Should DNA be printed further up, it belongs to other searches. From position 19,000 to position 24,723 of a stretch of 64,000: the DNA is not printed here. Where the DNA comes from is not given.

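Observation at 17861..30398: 12.5 kb co-oriented gene run of two giant surface proteins, a small acidic protein and a metzincin lipoprotein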

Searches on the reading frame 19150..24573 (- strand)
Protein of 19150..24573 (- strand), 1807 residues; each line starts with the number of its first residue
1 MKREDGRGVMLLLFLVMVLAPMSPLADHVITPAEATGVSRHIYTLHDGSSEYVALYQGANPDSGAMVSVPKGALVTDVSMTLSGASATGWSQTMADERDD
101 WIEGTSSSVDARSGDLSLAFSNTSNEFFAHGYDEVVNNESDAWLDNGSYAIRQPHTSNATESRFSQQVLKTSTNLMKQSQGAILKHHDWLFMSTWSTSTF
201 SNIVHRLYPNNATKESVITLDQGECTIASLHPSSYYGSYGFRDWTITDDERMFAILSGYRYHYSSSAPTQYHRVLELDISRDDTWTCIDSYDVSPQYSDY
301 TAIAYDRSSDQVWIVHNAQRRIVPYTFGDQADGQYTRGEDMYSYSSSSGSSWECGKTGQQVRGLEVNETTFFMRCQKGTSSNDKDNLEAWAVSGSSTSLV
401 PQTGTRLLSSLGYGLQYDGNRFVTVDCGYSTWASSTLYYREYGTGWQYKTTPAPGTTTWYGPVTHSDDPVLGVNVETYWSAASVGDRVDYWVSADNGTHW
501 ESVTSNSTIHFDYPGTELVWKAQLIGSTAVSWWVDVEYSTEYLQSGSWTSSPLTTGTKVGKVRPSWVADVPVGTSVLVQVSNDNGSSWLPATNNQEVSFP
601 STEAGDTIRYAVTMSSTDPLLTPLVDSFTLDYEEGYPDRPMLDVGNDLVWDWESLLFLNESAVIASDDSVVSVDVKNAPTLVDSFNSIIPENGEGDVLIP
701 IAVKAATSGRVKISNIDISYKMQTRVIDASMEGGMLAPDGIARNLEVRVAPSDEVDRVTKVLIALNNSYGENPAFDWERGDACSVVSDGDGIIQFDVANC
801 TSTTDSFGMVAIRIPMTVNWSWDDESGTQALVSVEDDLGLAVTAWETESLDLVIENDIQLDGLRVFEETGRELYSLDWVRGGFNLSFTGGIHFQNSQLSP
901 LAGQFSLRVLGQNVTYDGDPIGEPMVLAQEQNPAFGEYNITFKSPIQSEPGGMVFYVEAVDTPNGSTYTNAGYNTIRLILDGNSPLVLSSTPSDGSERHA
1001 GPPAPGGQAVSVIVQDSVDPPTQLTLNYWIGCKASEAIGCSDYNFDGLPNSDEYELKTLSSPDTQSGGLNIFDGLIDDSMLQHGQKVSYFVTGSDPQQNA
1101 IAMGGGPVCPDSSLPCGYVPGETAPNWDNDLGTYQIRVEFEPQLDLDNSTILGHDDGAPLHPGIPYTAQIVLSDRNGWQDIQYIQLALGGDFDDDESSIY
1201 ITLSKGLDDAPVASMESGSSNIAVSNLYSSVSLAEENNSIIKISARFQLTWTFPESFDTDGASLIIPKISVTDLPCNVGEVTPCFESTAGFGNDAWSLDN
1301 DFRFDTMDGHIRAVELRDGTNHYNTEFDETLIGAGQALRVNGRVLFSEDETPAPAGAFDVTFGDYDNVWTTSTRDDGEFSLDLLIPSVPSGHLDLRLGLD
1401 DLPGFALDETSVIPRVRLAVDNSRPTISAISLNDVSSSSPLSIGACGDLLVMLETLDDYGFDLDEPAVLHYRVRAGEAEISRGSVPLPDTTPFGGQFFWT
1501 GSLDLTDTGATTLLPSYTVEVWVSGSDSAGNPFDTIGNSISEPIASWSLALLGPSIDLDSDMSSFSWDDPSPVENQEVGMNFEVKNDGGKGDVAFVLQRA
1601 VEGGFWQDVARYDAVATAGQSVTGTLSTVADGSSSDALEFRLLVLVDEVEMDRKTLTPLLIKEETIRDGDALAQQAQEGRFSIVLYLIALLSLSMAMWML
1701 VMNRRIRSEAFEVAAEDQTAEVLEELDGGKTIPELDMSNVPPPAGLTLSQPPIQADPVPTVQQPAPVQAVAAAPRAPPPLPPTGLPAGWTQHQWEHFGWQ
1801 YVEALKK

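Call 7: search_protein_families(library=pfam, proteins=[window:19150-24573:-], max_evalue=0.01)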
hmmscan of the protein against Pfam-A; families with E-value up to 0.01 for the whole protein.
window:19150-24573:- (1807 aa): 0 families

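Call 20: search_protein_families(library=ncbifam, proteins=[window:19150-24573:-], max_evalue=1)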
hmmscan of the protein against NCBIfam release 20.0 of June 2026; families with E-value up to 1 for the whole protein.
window:19150-24573:- (1807 aa): 0 families

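Call 50: search_solved_structures(query=A4, max_evalue=1, show_alignments=2)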
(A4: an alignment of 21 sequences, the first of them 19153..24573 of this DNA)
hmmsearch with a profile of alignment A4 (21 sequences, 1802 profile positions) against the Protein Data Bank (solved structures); distinct sequences matched with E-value up to 1: 1.
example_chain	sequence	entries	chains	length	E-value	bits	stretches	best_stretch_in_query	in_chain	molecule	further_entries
6x1k_A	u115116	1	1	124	0.0088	16.4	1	416-474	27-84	De novo designed transmembrane beta-barrel TMB2.3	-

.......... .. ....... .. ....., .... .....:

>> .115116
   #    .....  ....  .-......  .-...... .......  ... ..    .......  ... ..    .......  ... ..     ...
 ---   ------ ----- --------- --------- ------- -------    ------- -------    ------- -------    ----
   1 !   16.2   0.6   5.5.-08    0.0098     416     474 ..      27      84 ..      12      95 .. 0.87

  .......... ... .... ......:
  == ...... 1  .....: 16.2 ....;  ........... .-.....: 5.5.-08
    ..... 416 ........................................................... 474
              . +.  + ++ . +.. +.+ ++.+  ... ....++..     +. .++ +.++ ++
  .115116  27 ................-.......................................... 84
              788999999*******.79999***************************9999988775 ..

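Call 51: search_protein_families(library=pfam, alignment_id=A4, max_evalue=1)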
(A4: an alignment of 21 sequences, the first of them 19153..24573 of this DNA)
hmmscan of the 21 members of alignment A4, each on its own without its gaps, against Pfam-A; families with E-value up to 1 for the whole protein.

A. member 1, window:19153-24573:- (1807 aa): 0 families

B. families by the number of members that match (of 21 scanned): 8 families
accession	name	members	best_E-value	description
PF16986.11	CzcE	6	0.01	Heavy-metal resistance protein CzcE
PF02012.26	BNR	6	0.16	BNR/Asp-box repeat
PF17789.7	MG4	5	0.03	Macroglobulin domain MG4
PF07705.17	CARDB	2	0.0052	CARDB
PF19070.5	DUF5766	1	0.0069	Family of unknown function (DUF5766)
PF17561.7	TssO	1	0.088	Type VI secretion system, TssO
PF10899.13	AbiGi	1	0.16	Putative abortive phage resistance protein AbiGi, antitoxin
PF15471.11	TMEM171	1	0.19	Transmembrane protein family 171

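Call 54: find_homologous_proteins(query=A4)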
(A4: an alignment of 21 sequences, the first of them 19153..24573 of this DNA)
Query A4 (21 sequences) (1807 aa, profile of the alignment): 178 proteins with E <= 0.001 among 8000 candidates; the best 120 are listed.
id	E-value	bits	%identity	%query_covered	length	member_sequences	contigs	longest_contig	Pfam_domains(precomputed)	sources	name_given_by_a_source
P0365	0.0e+0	3338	65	100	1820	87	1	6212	-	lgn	-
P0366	0.0e+0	3336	64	100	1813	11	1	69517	-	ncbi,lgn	ncbi:MAG: hypothetical protein VW102_01095 [Poseidonia sp.]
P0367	0.0e+0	3330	79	100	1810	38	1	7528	-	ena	-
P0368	0.0e+0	3329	100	100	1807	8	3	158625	-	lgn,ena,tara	tara:strand:- start:18306 stop:23729 length:5424 start_codon:yes stop_codon:yes gene_type:complete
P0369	0.0e+0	3323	80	100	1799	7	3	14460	-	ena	-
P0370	0.0e+0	3323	81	100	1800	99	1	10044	-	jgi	jgi:hypothetical protein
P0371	0.0e+0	3321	76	100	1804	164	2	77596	-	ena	-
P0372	0.0e+0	3318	81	100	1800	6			-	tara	tara:strand:- start:2449 stop:7851 length:5403 start_codon:yes stop_codon:yes gene_type:complete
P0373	0.0e+0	3315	80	100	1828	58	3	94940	-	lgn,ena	-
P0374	0.0e+0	3312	69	100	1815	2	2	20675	-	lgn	-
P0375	0.0e+0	3312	65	99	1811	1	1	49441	-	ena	-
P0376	0.0e+0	3311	79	100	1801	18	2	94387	-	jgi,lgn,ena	-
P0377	0.0e+0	3309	69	100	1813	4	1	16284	-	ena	-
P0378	0.0e+0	3307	74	100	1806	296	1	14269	-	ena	-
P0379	0.0e+0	3307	66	100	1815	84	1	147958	-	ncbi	-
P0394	0.0e+0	3272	76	100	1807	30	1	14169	-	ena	-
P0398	0.0e+0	3265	66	95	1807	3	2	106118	-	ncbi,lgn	-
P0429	0.0e+0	3173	63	100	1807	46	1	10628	-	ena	-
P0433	0.0e+0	3156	63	100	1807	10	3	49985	-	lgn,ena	-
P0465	0.0e+0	2822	55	100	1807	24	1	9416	-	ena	-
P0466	0.0e+0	2812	55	100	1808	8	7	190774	-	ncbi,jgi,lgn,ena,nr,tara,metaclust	ncbi:MAG: hypothetical protein CBE08_003945 [Euryarchaeota archaeon TMED248]|nr:MAG: hypothetical pr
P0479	0.0e+0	2758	48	100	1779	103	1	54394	-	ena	-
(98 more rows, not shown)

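Call 64: find_encoding_contigs(protein=P0479, flank=10000, max_places=1)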
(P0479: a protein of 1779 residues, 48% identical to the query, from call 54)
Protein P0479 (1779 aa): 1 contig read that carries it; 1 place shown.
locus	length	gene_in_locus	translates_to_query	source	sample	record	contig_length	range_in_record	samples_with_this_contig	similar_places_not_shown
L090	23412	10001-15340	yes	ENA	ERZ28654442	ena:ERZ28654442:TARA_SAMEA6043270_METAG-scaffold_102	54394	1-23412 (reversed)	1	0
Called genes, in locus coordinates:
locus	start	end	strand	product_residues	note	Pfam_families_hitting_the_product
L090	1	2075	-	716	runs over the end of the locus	-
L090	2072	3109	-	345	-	-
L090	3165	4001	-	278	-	PF23023:Anti-Pycsar_Apyc1, PF00753:Lactamase_B, PF12706:Lactamase_B_2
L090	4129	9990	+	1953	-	PF18884:TSP3_bac (faint)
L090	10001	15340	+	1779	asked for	-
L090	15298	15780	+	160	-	-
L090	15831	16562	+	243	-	-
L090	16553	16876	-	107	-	-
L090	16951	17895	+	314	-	PF01470:Peptidase_C15, PF00293:NUDIX, PF14815:NUDIX_4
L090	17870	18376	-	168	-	PF01877:RNA_binding (weak)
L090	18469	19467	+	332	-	PF00535:Glycos_transf_2, PF13641:Glyco_tranf_2_3 (weak), PF13632:Glyco_trans_2_3 (weak)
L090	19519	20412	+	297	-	-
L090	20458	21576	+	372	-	PF00226:DnaJ, PF01556:DnaJ_C, PF00684:DnaJ_CXXCXGXG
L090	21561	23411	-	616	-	?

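Call 65: find_encoding_contigs(protein=P0466, flank=10000, max_places=1)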
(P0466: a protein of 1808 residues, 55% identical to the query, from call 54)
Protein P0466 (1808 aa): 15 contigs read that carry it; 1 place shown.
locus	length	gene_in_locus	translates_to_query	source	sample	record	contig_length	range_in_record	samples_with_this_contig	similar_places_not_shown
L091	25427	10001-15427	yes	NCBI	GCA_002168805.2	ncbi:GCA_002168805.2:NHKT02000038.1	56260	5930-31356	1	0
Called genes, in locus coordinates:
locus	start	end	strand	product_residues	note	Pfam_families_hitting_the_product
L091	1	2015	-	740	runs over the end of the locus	PF23960:DUF7289 (faint)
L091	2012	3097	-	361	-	PF23960:DUF7289 (weak)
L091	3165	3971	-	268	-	PF00753:Lactamase_B, PF23023:Anti-Pycsar_Apyc1 (weak), PF12706:Lactamase_B_2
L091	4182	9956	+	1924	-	-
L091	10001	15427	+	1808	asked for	-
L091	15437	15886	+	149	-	-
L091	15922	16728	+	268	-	-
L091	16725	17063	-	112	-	-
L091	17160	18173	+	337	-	-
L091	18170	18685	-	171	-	-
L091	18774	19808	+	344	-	PF00535:Glycos_transf_2, PF13632:Glyco_trans_2_3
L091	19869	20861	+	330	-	-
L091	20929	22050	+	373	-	-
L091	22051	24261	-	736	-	-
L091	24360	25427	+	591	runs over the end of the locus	PF17884:DUF5591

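Call 88: search_protein_families(library=padloc, proteins=[window:19150-24573:-], max_evalue=0.01)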
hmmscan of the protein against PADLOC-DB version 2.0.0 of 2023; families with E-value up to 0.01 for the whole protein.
window:19150-24573:- (1807 aa): 0 families

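Call 89: search_protein_families(library=phrogs, proteins=[window:19150-24573:-], max_evalue=0.01)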
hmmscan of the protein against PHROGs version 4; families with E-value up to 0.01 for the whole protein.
window:19150-24573:- (1807 aa): 0 families
